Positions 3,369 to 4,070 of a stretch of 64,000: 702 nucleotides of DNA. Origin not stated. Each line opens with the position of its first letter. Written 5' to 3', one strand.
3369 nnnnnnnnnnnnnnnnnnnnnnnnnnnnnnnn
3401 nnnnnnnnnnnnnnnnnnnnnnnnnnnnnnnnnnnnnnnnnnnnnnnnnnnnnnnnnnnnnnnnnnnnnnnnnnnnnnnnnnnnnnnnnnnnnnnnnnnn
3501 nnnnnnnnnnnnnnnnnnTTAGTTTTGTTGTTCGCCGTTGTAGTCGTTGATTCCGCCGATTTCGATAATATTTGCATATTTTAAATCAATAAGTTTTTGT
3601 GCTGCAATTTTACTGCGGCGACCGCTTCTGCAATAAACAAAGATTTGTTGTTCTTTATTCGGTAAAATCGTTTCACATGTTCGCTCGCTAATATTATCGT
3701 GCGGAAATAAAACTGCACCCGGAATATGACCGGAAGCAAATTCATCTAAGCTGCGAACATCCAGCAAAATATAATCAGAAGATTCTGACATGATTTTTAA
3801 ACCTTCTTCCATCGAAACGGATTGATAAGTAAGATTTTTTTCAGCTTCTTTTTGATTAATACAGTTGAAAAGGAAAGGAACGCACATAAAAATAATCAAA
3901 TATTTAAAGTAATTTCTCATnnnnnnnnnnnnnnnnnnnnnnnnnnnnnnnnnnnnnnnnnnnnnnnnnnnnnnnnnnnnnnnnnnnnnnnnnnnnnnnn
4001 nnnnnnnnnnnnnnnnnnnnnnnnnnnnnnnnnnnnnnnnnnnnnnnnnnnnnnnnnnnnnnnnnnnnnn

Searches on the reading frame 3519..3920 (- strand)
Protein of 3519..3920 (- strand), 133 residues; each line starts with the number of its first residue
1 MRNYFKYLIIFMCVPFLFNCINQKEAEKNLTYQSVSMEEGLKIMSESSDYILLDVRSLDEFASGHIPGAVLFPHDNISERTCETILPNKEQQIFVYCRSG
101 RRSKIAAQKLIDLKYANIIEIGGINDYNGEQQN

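Call 11: search_protein_families(library=pfam, proteins=[window:3519-3920:-])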
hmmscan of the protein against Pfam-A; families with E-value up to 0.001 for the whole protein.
window:3519-3920:- (133 aa): 1 family
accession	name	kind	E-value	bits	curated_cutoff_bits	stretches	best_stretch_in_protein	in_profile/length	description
PF00581.25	Rhodanese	-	1.9e-15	57.6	22.2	1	41-128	5-100/102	Rhodanese-like domain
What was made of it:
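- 3519..3920 (-): Rhodanese-domain gene (133 aa, lipoprotein-like N-terminus). The element lies in its 3' flank. Pfam PF00581, E 1.9e-15 (call 11).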

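Call 13: find_encoding_contigs(protein=window:3519-3920:-, flank=3000, max_places=10)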
Protein window:3519-3920:- (133 aa): no gene with exactly this product is on record in the collection.

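Call 20: find_homologous_proteins(query=window:3519-3920:-, max_evalue=1e-10)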
Query window:3519-3920:- (133 aa): 2925 proteins with E <= 1e-10 among 3188 candidates; the best 120 are listed.
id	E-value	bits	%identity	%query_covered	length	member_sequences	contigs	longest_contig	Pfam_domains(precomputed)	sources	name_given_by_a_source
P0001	6.9e-82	290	98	100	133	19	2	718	PF00581.26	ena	-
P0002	4.6e-81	287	97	100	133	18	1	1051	PF00581.26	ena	-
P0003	1.8e-79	282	95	100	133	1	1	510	PF00581.26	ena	-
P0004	4.9e-79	281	94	100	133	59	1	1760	PF00581.26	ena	-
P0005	1.7e-78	279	92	100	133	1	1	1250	PF00581.26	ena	-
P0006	2.4e-78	278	93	100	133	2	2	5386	PF00581.26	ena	-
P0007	6.1e-78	277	93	100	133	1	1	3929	PF00581.26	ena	-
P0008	2.7e-77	275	92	100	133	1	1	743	PF00581.26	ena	-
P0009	9.6e-77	273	91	100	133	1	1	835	PF00581.26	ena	-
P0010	1.2e-76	273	92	100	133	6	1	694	PF00581.26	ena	-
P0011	6.5e-72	258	95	92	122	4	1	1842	PF00581.26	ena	-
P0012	1.5e-71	256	94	92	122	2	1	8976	PF00581.26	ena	-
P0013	9.8e-63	228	78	98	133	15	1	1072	PF00581.26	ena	-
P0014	1.7e-59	217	90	83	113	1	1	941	PF00581.26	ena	-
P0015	2.6e-50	188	71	97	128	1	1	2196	PF00581.26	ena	-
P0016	7.1e-50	186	66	96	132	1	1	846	PF00581.26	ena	-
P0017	6.3e-48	180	92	68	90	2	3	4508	PF00581.26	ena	-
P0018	1.6e-39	153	71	76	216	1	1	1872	PF09394.17,PF00581.26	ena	-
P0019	1.6e-39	153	71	76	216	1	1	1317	PF09394.17,PF00581.26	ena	-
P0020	1.1e-38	150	70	76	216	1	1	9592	PF09394.17,PF00581.26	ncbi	-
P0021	1.1e-38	150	70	76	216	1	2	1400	PF09394.17,PF00581.26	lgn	-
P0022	1.5e-38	150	70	76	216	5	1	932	PF09394.17,PF00581.26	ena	-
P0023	2.1e-38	149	69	76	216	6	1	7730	PF09394.17,PF00581.26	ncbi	-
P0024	2.3e-38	149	69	76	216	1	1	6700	PF09394.17,PF00581.26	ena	-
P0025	3.3e-38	149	69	76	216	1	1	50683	PF09394.17,PF00581.26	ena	-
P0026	3.4e-38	149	69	76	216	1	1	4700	PF09394.17,PF00581.26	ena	-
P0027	4.5e-38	148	69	76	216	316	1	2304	PF09394.17,PF00581.26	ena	-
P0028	4.7e-38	148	70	75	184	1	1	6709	PF09394.17,PF00581.26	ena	-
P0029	4.8e-38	148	68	76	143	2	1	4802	PF00581.26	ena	-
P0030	5.2e-38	148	68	76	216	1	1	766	PF09394.17,PF00581.26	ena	-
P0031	7.0e-38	148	69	75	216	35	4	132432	PF09394.17,PF00581.26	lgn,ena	-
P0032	7.8e-38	147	68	76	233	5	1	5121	PF09394.17,PF00581.26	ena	-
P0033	8.4e-38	147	67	76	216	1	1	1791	PF09394.17,PF00581.26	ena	-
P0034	8.5e-38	147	68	76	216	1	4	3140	PF09394.17,PF00581.26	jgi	-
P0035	8.6e-38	147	68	76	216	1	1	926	PF09394.17,PF00581.26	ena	-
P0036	9.2e-38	147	69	76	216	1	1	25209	PF09394.17,PF00581.26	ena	-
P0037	1.0e-37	147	68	76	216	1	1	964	PF09394.17,PF00581.26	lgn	-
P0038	1.2e-37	147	67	76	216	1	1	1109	PF09394.17,PF00581.26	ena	-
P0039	1.3e-37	147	70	75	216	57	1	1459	PF09394.17,PF00581.26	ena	-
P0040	1.4e-37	147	65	82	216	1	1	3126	PF09394.17,PF00581.26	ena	-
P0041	1.4e-37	147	65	82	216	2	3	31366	PF09394.17,PF00581.26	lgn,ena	-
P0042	1.4e-37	147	69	76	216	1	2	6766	PF09394.17,PF00581.26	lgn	-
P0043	1.5e-37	147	68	76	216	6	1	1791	PF09394.17,PF00581.26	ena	-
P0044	1.5e-37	147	65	82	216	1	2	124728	PF09394.17,PF00581.26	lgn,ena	-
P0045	1.5e-37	147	65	82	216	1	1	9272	PF09394.17,PF00581.26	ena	-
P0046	1.5e-37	147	57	92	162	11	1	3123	PF00581.26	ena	-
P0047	1.5e-37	146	65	82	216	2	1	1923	PF09394.17,PF00581.26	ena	-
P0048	1.7e-37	146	67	76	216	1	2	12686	PF09394.17,PF00581.26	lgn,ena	-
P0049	2.0e-37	146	69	75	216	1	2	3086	PF09394.17,PF00581.26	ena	-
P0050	2.2e-37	146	68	76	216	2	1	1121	PF09394.17,PF00581.26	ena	-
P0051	2.2e-37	146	68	76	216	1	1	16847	PF09394.17,PF00581.26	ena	-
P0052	2.3e-37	146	68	76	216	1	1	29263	PF09394.17,PF00581.26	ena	-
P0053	2.4e-37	146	69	75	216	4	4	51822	PF09394.17,PF00581.26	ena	-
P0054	2.5e-37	146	69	75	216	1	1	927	PF09394.17,PF00581.26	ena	-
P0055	2.6e-37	146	67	76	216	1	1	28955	PF09394.17,PF00581.26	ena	-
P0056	2.9e-37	146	67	76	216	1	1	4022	PF09394.17,PF00581.26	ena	-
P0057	2.9e-37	146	68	75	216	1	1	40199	PF09394.17,PF00581.26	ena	-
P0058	2.9e-37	146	69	75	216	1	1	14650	PF09394.17,PF00581.26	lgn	-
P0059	3.0e-37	146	68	75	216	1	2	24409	PF09394.17,PF00581.26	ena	-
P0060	3.0e-37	146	67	76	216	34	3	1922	PF09394.17,PF00581.26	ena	-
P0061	3.2e-37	145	68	76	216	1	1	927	PF09394.17,PF00581.26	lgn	-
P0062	3.3e-37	145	69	75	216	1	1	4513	PF09394.17,PF00581.26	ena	-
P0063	3.6e-37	145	69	75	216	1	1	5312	PF09394.17,PF00581.26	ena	-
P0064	3.6e-37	145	67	76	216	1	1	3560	PF09394.17,PF00581.26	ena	-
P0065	3.6e-37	145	68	76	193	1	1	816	PF00581.26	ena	-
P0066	4.0e-37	145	68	76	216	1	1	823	PF09394.17,PF00581.26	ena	-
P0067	4.3e-37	145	67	76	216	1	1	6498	PF09394.17,PF00581.26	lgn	-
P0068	4.4e-37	145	67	76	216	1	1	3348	PF09394.17,PF00581.26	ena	-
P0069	4.4e-37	145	67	76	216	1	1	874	PF09394.17,PF00581.26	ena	-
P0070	4.7e-37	145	69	75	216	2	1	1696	PF09394.17,PF00581.26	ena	-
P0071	5.2e-37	145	69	75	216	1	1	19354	PF09394.17,PF00581.26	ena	-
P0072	5.2e-37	145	67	76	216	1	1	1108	PF09394.17,PF00581.26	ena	-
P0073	5.7e-37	145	67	76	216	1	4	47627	PF09394.17,PF00581.26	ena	-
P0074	6.1e-37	145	66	76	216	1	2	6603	PF09394.17,PF00581.26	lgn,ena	-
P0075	6.7e-37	144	70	75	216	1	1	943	PF09394.17,PF00581.26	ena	-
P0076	6.8e-37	144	68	76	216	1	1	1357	PF09394.17,PF00581.26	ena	-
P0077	7.0e-37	144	68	76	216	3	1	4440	PF09394.17,PF00581.26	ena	-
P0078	7.2e-37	144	68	76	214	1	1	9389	PF09394.17,PF00581.26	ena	-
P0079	7.2e-37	144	68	76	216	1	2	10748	PF09394.17,PF00581.26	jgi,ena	-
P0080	7.5e-37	144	67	76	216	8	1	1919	PF09394.17,PF00581.26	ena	-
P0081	8.7e-37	144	66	76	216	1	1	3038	PF09394.17,PF00581.26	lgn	-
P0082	9.0e-37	144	66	76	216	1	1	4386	PF09394.17,PF00581.26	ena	-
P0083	9.2e-37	144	66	76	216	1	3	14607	PF09394.17,PF00581.26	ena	-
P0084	1.1e-36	144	66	76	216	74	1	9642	PF09394.17,PF00581.26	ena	-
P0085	1.1e-36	144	69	76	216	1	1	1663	PF09394.17,PF00581.26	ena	-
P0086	1.1e-36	144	60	83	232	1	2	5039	PF09394.17,PF00581.26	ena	-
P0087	1.2e-36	144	67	76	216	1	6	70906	PF09394.17,PF00581.26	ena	-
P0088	1.2e-36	144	67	76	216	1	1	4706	PF09394.17,PF00581.26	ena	-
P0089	1.2e-36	144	66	76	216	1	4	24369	PF09394.17,PF00581.26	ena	-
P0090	1.3e-36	144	67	75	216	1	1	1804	PF09394.17,PF00581.26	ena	-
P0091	1.3e-36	144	66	76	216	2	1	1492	PF09394.17,PF00581.26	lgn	-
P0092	1.3e-36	143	67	75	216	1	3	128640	PF09394.17,PF00581.26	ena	-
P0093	1.4e-36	143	68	75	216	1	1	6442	PF09394.17,PF00581.26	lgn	-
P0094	1.5e-36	143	65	82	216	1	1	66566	PF09394.17,PF00581.26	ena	-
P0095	1.5e-36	143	67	76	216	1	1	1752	PF09394.17,PF00581.26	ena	-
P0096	1.7e-36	143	66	76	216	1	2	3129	PF09394.17,PF00581.26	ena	-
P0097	1.7e-36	143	68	75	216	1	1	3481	PF09394.17,PF00581.26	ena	-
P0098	2.0e-36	143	67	76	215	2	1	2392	PF09394.17,PF00581.26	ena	-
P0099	2.0e-36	143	66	76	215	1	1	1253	PF09394.17,PF00581.26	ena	-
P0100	2.2e-36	143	66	75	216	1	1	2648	PF09394.17,PF00581.26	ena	-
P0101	2.2e-36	143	67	76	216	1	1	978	PF09394.17,PF00581.26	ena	-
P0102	2.4e-36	143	68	75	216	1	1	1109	PF09394.17,PF00581.26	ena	-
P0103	2.5e-36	143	66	76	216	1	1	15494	PF09394.17,PF00581.26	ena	-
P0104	2.6e-36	143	67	75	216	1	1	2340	PF09394.17,PF00581.26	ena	-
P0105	3.1e-36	142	68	74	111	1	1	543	PF00581.26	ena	-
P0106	3.3e-36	142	55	96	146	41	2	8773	PF00581.26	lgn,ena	-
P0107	3.7e-36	142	67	76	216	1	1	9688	PF09394.17,PF00581.26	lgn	-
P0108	3.9e-36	142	67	76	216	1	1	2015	PF09394.17,PF00581.26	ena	-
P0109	4.1e-36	142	68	75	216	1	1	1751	PF09394.17,PF00581.26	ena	-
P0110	4.8e-36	142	66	77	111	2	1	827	PF00581.26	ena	-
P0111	5.1e-36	142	68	75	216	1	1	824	PF09394.17,PF00581.26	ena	-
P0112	6.7e-36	141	67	75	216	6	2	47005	PF09394.17,PF00581.26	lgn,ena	-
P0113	1.2e-35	140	66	76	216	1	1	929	PF09394.17,PF00581.26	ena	-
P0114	1.4e-35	140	55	96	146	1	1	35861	PF00581.26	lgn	-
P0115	1.6e-35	140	66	75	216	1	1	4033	PF09394.17,PF00581.26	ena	-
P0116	1.8e-35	140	69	74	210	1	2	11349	PF09394.17,PF00581.26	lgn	-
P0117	1.9e-35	140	66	75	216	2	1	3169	PF09394.17,PF00581.26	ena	-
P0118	1.9e-35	140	67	75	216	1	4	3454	PF09394.17,PF00581.26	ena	-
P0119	2.1e-35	140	66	75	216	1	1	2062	PF09394.17,PF00581.26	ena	-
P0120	2.5e-35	139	66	75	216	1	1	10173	PF09394.17,PF00581.26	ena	-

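Call 21: find_encoding_contigs(protein=P0012, flank=5000, max_places=5)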
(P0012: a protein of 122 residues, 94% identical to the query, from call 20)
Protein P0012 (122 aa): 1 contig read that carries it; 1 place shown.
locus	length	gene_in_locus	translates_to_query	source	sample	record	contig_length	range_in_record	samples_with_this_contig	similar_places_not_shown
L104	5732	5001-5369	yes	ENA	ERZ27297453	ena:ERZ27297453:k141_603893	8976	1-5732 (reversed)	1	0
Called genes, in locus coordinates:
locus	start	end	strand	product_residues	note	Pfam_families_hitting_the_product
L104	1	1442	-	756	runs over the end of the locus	PF07719:TPR_2 (faint), PF13174:TPR_6 (faint), PF13424:TPR_12 (faint), PF13428:TPR_14 (faint), PF14559:TPR_19 (faint), PF24575:TPR_Slam (faint)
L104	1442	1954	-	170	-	-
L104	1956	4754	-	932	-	PF02463:SMC_N, PF13175:AAA_15 (weak), PF13304:AAA_21 (weak), PF13476:AAA_23, PF13555:AAA_29 (weak)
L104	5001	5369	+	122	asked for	PF00581:Rhodanese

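Call 22: find_encoding_contigs(protein=P0006, flank=5000, max_places=5)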
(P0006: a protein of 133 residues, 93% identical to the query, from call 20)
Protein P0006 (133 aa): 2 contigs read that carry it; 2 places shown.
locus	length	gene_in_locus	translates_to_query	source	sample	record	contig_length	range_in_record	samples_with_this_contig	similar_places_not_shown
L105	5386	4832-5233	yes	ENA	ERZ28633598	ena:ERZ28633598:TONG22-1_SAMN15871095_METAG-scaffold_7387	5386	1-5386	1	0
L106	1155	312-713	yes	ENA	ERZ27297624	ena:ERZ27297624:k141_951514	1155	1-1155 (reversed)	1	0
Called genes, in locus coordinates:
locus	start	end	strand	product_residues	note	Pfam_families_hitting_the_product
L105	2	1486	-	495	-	?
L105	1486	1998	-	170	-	-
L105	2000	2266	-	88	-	PF02463:SMC_N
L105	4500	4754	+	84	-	-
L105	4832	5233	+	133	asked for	PF00581:Rhodanese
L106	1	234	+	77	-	?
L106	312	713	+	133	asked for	PF00581:Rhodanese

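Call 23: find_encoding_contigs(protein=P0007, flank=5000, max_places=5)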
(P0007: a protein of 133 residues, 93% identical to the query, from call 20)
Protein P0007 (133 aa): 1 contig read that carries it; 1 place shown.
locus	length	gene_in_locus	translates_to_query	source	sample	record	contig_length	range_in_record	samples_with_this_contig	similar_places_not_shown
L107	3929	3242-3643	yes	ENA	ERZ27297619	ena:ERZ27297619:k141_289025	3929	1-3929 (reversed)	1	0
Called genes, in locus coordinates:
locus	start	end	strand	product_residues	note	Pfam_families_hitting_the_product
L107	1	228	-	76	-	?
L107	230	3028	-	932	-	PF02463:SMC_N, PF13175:AAA_15 (weak), PF13304:AAA_21 (weak), PF13476:AAA_23, PF13555:AAA_29 (weak)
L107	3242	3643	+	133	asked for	PF00581:Rhodanese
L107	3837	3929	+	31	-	?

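Call 24: find_encoding_contigs(protein=P0017, flank=5000, max_places=5)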
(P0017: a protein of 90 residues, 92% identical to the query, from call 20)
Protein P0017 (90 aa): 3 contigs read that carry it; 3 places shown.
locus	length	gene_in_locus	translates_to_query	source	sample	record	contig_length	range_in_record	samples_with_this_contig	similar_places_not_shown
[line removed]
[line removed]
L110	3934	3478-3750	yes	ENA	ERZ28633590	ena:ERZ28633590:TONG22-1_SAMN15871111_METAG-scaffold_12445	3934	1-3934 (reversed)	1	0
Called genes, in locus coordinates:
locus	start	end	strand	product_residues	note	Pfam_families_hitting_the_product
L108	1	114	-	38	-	?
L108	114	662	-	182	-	-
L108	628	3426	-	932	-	PF02463:SMC_N, PF13175:AAA_15 (weak), PF13304:AAA_21 (weak), PF13476:AAA_23, PF13555:AAA_29 (weak)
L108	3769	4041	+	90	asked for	PF00581:Rhodanese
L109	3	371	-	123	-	?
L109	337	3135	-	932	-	PF02463:SMC_N, PF13175:AAA_15 (weak), PF13304:AAA_21 (weak), PF13476:AAA_23, PF13555:AAA_29 (weak)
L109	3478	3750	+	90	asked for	PF00581:Rhodanese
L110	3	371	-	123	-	?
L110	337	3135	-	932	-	PF02463:SMC_N, PF13175:AAA_15 (weak), PF13304:AAA_21 (weak), PF13476:AAA_23, PF13555:AAA_29 (weak)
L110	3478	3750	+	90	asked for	PF00581:Rhodanese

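Call 78: find_encoding_contigs(protein=P0015, flank=3000, max_places=5)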
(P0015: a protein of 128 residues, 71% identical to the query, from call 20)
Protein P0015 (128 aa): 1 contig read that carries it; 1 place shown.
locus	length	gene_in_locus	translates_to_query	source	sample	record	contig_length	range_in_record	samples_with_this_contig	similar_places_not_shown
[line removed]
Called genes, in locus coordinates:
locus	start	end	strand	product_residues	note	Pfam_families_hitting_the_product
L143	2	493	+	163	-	?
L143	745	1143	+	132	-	PF07739:TipAS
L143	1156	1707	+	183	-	PF02525:Flavodoxin_2, PF03358:FMN_red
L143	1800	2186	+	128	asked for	PF00581:Rhodanese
